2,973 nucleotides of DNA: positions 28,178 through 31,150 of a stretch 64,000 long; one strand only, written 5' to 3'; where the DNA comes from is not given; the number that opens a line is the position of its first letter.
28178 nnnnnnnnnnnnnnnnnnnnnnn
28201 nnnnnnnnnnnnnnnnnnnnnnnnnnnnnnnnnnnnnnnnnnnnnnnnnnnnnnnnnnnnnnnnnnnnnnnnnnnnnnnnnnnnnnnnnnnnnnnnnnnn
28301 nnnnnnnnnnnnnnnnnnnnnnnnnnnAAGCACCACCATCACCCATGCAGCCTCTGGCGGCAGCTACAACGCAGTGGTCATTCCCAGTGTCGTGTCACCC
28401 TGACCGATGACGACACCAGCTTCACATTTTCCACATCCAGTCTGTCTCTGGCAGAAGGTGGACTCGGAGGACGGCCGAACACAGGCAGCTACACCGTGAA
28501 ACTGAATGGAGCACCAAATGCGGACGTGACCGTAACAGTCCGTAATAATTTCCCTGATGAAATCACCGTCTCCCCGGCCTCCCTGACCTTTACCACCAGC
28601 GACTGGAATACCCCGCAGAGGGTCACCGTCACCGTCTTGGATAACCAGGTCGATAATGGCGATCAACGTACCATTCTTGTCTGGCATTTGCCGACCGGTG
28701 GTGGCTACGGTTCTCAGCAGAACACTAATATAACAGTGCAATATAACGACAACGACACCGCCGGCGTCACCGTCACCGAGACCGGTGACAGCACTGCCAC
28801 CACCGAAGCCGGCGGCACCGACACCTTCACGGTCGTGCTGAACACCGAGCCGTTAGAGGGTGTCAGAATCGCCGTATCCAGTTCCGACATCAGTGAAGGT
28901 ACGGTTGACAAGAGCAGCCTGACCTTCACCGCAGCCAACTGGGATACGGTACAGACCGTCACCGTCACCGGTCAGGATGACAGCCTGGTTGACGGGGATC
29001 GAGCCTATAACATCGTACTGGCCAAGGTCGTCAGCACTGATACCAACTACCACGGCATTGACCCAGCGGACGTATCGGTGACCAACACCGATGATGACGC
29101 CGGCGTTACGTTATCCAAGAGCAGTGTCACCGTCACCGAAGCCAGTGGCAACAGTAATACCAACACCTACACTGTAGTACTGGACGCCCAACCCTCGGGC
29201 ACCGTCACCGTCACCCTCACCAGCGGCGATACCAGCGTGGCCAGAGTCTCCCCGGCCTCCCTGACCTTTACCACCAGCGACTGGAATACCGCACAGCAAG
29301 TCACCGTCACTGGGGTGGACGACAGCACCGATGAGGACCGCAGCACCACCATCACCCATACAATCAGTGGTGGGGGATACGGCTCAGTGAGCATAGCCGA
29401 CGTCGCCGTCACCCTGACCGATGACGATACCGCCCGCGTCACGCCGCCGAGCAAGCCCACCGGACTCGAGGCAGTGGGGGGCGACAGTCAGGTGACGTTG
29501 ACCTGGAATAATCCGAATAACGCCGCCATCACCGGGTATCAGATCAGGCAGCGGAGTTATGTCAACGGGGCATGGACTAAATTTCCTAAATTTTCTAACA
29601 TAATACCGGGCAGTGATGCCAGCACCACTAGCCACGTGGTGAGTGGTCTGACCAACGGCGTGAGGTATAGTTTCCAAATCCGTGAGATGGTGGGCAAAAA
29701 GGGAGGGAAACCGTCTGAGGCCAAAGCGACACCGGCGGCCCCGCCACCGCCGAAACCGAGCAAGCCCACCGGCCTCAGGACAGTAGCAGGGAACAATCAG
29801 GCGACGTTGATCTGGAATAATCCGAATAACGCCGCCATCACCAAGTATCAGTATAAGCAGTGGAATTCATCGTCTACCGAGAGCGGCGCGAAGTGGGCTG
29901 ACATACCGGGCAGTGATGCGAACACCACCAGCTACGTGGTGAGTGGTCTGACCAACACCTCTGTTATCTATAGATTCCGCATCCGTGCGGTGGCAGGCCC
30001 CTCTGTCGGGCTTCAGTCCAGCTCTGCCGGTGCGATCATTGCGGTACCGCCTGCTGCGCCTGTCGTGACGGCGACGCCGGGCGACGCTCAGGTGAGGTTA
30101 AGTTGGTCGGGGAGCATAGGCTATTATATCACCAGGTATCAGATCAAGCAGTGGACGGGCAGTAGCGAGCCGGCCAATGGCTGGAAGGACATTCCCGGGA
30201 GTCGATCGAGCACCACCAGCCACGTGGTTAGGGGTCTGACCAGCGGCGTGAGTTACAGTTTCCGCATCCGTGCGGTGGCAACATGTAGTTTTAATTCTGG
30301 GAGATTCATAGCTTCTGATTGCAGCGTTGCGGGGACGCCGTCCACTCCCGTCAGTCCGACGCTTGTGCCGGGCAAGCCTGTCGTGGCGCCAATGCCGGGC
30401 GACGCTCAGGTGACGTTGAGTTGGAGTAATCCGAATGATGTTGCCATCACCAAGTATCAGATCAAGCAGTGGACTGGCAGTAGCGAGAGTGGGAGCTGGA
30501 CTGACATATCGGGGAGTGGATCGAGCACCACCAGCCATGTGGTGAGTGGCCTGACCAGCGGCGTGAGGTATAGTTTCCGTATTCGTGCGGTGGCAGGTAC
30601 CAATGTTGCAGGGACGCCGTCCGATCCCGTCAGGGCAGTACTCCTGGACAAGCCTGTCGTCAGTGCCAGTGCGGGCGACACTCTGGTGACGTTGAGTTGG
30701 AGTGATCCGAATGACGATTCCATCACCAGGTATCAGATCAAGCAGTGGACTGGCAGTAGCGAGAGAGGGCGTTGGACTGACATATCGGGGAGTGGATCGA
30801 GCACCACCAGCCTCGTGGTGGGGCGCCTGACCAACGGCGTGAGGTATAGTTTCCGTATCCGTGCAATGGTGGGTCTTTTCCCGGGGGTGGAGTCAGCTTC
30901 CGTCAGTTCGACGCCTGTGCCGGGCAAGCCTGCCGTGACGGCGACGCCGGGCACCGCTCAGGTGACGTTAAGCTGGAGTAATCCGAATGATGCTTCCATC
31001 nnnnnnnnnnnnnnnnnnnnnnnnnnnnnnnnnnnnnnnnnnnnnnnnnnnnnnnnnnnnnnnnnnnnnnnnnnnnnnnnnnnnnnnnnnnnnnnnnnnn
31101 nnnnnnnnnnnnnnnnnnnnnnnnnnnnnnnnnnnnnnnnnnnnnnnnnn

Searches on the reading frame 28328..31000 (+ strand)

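Call 8: search_protein_families(library=pfam, proteins=[window:28328-31000:+], max_evalue=0.01)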
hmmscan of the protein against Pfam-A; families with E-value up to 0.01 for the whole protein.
window:28328-31000:+ (891 aa): 3 families
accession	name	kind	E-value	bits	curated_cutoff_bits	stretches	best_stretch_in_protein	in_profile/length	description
PF00041.27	fn3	-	1.5e-38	131.3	25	5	692-769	13-82/84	Fibronectin type III domain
PF25059.1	FN3_DSCAM-DSCAML_C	-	1e-11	45.4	39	0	698-762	11-69/89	DSCAM/DSCAML C-terminal Fn3-like domain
PF21605.3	CRLF2-like_D2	-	6.4e-05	23.4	27.3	0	631-666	51-86/94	Cytokine receptor-like factor 2-like, D2 domain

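Call 32: search_protein_families(library=ncbifam, proteins=[window:28496-31000:+], max_evalue=0.001)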
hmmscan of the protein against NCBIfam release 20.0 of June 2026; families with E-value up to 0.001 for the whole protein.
window:28496-31000:+ (835 aa): 0 families
